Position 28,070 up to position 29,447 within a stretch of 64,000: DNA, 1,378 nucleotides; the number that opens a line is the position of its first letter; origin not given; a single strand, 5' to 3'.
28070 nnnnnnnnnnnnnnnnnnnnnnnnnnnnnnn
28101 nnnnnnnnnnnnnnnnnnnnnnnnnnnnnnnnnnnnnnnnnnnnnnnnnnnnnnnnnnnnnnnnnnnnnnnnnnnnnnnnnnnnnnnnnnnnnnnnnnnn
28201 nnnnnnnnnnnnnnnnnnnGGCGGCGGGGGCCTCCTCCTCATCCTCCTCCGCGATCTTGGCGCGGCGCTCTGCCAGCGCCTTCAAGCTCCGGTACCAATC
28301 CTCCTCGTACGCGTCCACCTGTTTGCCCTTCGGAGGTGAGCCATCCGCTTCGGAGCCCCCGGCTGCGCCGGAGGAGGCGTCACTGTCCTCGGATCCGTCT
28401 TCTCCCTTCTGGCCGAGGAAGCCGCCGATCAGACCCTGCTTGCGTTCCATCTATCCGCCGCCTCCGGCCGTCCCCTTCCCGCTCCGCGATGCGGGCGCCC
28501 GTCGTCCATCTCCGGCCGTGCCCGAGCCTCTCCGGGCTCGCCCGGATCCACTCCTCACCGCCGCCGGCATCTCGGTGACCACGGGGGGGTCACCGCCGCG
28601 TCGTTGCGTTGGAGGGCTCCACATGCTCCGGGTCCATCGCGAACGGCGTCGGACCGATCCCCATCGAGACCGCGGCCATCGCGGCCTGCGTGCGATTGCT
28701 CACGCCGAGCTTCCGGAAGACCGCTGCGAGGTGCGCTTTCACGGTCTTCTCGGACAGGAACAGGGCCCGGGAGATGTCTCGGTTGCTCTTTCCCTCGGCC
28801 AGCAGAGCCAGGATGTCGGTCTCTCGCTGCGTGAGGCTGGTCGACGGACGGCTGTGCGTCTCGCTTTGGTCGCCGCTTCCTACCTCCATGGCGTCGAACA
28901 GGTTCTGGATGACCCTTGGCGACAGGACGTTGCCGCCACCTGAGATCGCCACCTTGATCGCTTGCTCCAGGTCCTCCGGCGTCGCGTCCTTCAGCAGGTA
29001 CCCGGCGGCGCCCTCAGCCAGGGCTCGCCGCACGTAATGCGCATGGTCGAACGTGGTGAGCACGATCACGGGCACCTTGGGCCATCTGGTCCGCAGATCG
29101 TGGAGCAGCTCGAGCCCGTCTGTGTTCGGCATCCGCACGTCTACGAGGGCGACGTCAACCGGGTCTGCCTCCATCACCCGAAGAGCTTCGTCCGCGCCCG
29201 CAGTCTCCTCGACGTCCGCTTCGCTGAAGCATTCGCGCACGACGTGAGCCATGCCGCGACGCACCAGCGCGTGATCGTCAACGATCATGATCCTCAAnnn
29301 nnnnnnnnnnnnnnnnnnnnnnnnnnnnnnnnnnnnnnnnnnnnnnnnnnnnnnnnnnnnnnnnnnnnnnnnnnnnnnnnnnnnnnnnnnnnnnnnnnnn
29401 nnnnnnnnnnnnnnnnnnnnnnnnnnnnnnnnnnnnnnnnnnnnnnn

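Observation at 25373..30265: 1,025-aa HEAT-repeat protein with repeat-encoded acidic N-terminus, adjacent to a cytoplasmic HisKA_3 kinase and LuxR regulator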

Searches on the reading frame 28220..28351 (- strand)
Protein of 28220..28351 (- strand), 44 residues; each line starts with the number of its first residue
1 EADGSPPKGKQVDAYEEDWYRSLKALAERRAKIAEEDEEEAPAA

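Call 54: find_homologous_proteins(query=A6, max_evalue=10)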
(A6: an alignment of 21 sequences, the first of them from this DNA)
Query A6 (21 sequences): 6066 candidates shared short words with the query, none scored E <= 10.
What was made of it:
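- Tried and rejected: A 44-column profile gave no hit at E<=10 among 6,066 candidates, probably because a short profile cannot reach significance against 5.8 billion sequences (call 54).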

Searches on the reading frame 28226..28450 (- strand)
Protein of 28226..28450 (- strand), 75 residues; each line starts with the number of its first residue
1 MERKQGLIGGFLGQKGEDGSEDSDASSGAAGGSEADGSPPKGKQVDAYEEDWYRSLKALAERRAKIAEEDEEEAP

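Call 94: search_protein_representatives(protein=window:28226-28450:-)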
Query: 75 residues. Proteins with E-value up to 0.001 (for the whole library): 12; up to 1e-10: 3; up to 1e-30: 0. The best 12 are listed.
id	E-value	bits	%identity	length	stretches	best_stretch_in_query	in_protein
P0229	3.2e-30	119.6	85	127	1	1-74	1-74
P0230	1.2e-29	117.8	85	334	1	1-75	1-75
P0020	1.4e-11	60.5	52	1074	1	1-73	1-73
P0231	8.8e-10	54.8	55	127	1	1-73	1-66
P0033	2.4e-09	53.4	63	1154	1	1-73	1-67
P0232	2.5e-08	50.2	60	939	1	1-73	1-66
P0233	7.0e-07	45.6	56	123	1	2-73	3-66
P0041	6.3e-06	42.6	55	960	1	2-73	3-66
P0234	1.9e-05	41.1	49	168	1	23-73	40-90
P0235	2.3e-05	40.8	48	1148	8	42-68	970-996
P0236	9.9e-05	38.8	47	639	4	41-67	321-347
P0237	3.9e-04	36.9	55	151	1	27-73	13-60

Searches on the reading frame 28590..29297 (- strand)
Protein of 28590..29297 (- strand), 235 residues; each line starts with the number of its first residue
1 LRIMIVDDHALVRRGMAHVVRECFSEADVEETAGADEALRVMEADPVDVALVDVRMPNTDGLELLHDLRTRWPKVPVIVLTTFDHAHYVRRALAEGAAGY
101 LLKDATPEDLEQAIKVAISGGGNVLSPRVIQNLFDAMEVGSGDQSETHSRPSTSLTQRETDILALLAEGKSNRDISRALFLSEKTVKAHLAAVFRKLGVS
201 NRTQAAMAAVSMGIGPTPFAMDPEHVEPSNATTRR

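Call 7: search_protein_families(library=pfam, proteins=[window:28590-29297:-], max_evalue=0.01)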
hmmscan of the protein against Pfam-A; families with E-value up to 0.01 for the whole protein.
window:28590-29297:- (235 aa): 5 families
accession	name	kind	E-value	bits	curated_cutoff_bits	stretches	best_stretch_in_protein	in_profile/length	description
PF00072.30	Response_reg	-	3.9e-27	95.1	30.2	1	3-115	1-111/111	Response regulator receiver domain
PF00196.25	GerE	-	3e-22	78.5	23.5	1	154-209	2-57/57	Bacterial regulatory proteins, luxR family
PF08281.18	Sigma70_r4_2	-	0.00054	20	25.7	1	155-197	11-54/54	Sigma-70, region 4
PF13384.12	HTH_23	-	0.0036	17.5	24.6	0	162-187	10-35/50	Homeodomain-like domain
PF13412.12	HTH_24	-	0.0046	17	21.9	1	159-190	5-38/48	Winged helix-turn-helix DNA-binding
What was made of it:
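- On Two-component system, HisKA_3 / NarL class: Response_reg E=3.9e-27 and GerE E=3e-22 (call 7).
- Checked: 28590..29297 (-) has Response_reg plus GerE (call 7).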

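Call 8: search_protein_families(library=ncbifam, proteins=[window:28590-29297:-], max_evalue=0.01)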
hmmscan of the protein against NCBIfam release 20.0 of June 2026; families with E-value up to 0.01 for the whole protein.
window:28590-29297:- (235 aa): 116 families (the best 25 are shown)
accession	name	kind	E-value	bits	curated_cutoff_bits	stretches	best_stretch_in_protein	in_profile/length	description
NF047785.1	respo_reg_MadR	equivalog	3.7e-43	147.3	300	1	1-213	1-207/209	MadR family response regulator transcription factor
NF007935.0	PRK10651.1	equivalog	6e-40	136.7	250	1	2-209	8-210/216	two-component system response regulator NarL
NF052445.1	RespRegMctR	equivalog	5.4e-37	127.2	300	1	2-210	3-200/205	two-component system response regulator MctR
NF007708.0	PRK10403.1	equivalog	1.2e-35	123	343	1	2-207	8-206/215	nitrate/nitrite response regulator protein NarP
NF011896.0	PRK15369.1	equivalog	7.5e-33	113.9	242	1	2-213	5-208/211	two component system response regulator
NF007018.1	PRK09483.1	equivalog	6.5e-30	104.4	280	1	2-212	3-206/217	UvrY/SirA/GacA family response regulator transcription factor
NF041830.1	RR_TF_ErdR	exception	1.3e-29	103.5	390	1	2-208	3-204/213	response regulator transcription factor ErdR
NF007685.0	PRK10360.1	equivalog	1.8e-25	89.9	258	1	2-206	3-189/196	response regulator transcription factor UhpA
NF007403.0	PRK09935.1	equivalog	5.6e-25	88.2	271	1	3-201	6-196/210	fimbria biosynthesis transcriptional regulator FimZ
NF007505.1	PRK10100.1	equivalog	7.3e-20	71.5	250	1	141-209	131-199/204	biofilm master transcriptional regulator CsgD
NF006900.1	PRK09390.1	equivalog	1.4e-19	70.5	255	1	3-203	7-191/203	response regulator FixJ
NF007419.0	PRK09958.1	equivalog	9.1e-18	64.6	251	1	1-200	1-189/204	acid-sensing system DNA-binding response regulator EvgA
TIGR01818.1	ntrC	equivalog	2.6e-16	59.5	558.6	1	3-116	1-109/463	nitrogen regulation protein NR(I)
NF040749.1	tetrathio_RR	equivalog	5.3e-16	58.9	290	1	5-201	4-180/191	tetrathionate respiration response regulator TtrR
NF045944.1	ResRegRpaBCyano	equivalog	1.1e-15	57.7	330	1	4-182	1-180/229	response regulator transcription factor RpaB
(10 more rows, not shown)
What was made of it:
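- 28590..29297 (-): NarL/LuxR-type response regulator of 235 aa (receiver plus GerE helix-turn-helix). Its start overlaps the kinase stop as TTGA. Pfam and NCBIfam (calls 7, 8).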
